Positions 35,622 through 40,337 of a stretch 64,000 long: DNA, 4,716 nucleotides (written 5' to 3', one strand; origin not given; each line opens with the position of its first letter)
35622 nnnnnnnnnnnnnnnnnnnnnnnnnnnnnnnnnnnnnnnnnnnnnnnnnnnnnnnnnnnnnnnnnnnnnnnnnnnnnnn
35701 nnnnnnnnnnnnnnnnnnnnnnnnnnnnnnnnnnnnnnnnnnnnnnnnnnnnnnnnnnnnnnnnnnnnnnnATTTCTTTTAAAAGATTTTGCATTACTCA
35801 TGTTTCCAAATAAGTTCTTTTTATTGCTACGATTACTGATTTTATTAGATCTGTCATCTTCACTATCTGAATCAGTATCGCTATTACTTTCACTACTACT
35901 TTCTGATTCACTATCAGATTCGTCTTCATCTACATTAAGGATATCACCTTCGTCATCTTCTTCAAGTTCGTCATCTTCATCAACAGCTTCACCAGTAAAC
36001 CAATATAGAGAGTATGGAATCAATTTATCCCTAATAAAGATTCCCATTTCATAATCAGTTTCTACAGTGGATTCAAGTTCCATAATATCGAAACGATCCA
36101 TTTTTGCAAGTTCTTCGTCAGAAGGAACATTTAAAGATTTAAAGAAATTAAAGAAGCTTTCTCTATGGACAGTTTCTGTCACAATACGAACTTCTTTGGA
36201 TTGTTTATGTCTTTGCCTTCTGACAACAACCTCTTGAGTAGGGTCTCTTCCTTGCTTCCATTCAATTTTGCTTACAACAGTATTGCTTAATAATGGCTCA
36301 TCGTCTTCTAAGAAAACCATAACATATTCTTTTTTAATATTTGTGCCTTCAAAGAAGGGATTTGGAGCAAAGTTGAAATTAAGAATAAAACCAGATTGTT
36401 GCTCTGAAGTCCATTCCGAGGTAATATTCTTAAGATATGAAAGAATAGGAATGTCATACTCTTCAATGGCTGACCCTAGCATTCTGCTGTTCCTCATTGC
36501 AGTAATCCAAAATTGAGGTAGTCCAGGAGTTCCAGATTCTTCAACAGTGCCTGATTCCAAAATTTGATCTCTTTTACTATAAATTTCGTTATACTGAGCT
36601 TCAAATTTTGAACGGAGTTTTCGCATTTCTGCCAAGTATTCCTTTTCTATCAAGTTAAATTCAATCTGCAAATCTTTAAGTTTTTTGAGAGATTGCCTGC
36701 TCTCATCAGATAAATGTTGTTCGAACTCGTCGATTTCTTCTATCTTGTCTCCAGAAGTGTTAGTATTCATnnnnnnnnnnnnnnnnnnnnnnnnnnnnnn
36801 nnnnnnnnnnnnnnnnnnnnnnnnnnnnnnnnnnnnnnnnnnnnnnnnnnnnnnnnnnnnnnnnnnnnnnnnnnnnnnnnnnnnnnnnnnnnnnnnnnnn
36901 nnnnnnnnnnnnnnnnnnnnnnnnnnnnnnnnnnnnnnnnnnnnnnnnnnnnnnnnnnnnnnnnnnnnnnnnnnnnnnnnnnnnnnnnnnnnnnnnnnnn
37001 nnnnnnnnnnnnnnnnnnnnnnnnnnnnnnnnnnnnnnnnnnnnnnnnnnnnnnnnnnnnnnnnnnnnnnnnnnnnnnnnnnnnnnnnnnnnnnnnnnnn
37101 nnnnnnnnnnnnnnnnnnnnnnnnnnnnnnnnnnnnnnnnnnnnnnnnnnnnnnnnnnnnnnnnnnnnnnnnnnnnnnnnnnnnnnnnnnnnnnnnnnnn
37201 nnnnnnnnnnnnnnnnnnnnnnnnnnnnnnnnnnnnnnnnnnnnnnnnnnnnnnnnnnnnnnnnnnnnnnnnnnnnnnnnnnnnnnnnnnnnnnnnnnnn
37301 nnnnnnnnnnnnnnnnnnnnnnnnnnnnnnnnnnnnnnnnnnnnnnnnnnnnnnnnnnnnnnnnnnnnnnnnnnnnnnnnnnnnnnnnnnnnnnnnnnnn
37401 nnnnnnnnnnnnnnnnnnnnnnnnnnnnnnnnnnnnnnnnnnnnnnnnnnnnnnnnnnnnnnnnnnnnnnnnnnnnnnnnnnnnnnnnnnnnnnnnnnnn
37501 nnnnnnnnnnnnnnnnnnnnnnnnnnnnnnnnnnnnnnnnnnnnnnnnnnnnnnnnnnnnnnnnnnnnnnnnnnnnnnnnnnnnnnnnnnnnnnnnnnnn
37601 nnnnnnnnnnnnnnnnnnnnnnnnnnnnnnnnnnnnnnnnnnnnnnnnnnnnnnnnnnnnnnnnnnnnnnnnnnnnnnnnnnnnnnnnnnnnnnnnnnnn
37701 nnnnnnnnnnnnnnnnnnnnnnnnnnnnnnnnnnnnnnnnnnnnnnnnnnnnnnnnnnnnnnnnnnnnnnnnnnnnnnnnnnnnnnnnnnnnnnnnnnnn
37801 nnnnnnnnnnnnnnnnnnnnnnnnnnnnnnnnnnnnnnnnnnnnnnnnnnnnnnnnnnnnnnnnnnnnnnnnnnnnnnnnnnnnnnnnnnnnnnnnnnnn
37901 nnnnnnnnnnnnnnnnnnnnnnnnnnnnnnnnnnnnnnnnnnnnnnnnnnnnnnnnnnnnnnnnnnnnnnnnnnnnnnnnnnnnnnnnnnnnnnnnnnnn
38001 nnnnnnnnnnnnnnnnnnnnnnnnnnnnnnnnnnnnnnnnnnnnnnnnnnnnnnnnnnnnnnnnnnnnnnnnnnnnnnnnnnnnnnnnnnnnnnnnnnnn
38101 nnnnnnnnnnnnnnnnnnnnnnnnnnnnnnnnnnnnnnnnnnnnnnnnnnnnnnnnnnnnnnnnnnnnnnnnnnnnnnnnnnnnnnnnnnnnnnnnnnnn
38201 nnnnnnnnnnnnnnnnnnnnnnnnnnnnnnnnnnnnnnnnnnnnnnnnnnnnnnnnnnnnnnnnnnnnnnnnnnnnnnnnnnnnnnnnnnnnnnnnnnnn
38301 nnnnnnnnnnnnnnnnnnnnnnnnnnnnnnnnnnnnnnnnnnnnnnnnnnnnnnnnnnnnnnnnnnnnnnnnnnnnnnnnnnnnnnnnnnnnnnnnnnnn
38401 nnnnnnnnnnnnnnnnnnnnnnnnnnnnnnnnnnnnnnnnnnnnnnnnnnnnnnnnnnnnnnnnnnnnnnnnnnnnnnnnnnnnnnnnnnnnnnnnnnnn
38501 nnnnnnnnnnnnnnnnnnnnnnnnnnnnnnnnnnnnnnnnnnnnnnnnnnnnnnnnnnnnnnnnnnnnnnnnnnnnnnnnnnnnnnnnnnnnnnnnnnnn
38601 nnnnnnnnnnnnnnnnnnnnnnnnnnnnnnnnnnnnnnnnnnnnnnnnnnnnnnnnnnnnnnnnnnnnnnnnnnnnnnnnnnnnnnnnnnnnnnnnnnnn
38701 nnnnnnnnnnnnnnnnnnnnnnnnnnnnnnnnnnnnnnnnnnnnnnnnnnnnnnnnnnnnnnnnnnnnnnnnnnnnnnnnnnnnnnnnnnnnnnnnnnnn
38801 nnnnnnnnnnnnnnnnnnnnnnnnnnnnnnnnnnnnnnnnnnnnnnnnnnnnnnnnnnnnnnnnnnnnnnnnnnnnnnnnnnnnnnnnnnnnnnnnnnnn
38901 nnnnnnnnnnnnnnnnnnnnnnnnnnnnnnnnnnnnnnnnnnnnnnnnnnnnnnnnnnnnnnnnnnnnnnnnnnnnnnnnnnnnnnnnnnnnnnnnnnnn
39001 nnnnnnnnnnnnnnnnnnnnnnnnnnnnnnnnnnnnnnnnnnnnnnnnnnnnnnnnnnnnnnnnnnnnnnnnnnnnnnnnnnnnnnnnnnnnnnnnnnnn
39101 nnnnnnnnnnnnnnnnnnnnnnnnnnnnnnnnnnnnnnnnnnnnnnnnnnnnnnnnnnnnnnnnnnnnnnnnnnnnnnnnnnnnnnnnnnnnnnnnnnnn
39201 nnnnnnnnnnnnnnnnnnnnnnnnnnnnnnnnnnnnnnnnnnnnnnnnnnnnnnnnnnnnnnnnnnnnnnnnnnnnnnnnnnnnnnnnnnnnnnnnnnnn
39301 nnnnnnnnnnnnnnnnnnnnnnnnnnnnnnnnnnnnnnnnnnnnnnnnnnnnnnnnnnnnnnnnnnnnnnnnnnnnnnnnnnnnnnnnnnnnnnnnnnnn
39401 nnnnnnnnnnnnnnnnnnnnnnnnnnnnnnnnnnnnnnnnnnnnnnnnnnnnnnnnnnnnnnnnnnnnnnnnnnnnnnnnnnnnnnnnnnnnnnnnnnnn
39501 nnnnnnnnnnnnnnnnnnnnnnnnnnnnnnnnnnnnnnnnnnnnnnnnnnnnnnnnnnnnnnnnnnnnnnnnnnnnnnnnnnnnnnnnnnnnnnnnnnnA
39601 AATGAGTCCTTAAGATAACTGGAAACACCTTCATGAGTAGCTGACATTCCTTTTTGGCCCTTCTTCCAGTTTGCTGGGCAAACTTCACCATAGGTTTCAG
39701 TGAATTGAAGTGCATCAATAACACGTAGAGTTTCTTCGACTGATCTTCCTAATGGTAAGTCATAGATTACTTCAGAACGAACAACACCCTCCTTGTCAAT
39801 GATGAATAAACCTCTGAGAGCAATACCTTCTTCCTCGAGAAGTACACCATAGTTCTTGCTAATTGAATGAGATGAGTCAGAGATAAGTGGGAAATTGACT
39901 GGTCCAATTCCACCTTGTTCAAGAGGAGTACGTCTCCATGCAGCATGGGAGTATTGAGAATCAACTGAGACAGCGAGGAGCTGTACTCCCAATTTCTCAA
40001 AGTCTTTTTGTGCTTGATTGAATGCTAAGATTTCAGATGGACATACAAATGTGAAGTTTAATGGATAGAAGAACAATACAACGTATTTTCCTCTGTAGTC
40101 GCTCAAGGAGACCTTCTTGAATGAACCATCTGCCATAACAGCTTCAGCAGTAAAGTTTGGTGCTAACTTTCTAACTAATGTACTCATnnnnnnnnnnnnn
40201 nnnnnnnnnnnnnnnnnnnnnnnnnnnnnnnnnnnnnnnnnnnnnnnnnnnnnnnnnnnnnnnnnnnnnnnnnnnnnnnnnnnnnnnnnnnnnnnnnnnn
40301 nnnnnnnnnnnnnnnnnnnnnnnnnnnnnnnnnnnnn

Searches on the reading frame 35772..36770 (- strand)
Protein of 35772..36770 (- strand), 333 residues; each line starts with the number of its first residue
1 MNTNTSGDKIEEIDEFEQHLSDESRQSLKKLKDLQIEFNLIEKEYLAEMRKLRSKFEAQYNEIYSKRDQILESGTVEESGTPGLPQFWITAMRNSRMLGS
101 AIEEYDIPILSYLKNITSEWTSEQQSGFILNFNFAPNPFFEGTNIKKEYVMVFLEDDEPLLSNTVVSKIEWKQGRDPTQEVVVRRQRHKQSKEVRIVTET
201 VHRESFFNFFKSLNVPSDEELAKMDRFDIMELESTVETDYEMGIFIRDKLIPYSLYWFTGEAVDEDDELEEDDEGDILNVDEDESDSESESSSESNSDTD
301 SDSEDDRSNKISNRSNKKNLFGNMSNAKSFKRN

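Call 5: search_protein_families(library=pfam, proteins=[window:35772-36770:-], max_evalue=1)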
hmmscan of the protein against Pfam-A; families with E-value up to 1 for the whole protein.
window:35772-36770:- (333 aa): 2 families
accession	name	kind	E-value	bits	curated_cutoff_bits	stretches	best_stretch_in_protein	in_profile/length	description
PF00956.23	NAP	-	3e-61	207.4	28.6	1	27-261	2-266/266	Nucleosome assembly protein (NAP)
PF19278.4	Hydant_A_C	-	0.013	15.3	21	1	30-74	52-96/193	Hydantoinase/oxoprolinase C-terminal domain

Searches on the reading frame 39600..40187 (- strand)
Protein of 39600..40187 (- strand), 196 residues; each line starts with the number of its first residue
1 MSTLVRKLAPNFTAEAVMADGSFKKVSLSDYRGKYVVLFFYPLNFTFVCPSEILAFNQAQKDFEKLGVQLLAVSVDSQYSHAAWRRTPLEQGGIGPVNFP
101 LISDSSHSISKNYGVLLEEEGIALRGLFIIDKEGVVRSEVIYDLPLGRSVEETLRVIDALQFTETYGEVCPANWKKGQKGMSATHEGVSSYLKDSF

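Call 5: search_protein_families(library=pfam, proteins=[window:39600-40187:-], max_evalue=1)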
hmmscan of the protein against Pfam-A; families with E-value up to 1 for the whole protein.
window:39600-40187:- (196 aa): 4 families
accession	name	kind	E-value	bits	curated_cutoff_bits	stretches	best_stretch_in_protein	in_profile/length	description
PF00578.27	AhpC-TSA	-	5.3e-41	139.9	26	1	6-137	2-122/124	AhpC/TSA family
PF08534.16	Redoxin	-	1.3e-20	74.2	26.6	1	8-138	5-130/148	Redoxin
PF10417.14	1-cysPrx_C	-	6.4e-12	45.7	21.1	1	159-192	1-39/41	C-terminal domain of 1-Cys peroxiredoxin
PF02630.20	SCO1-SenC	-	0.0019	18.6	22.8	1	24-76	12-66/134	SCO1/SenC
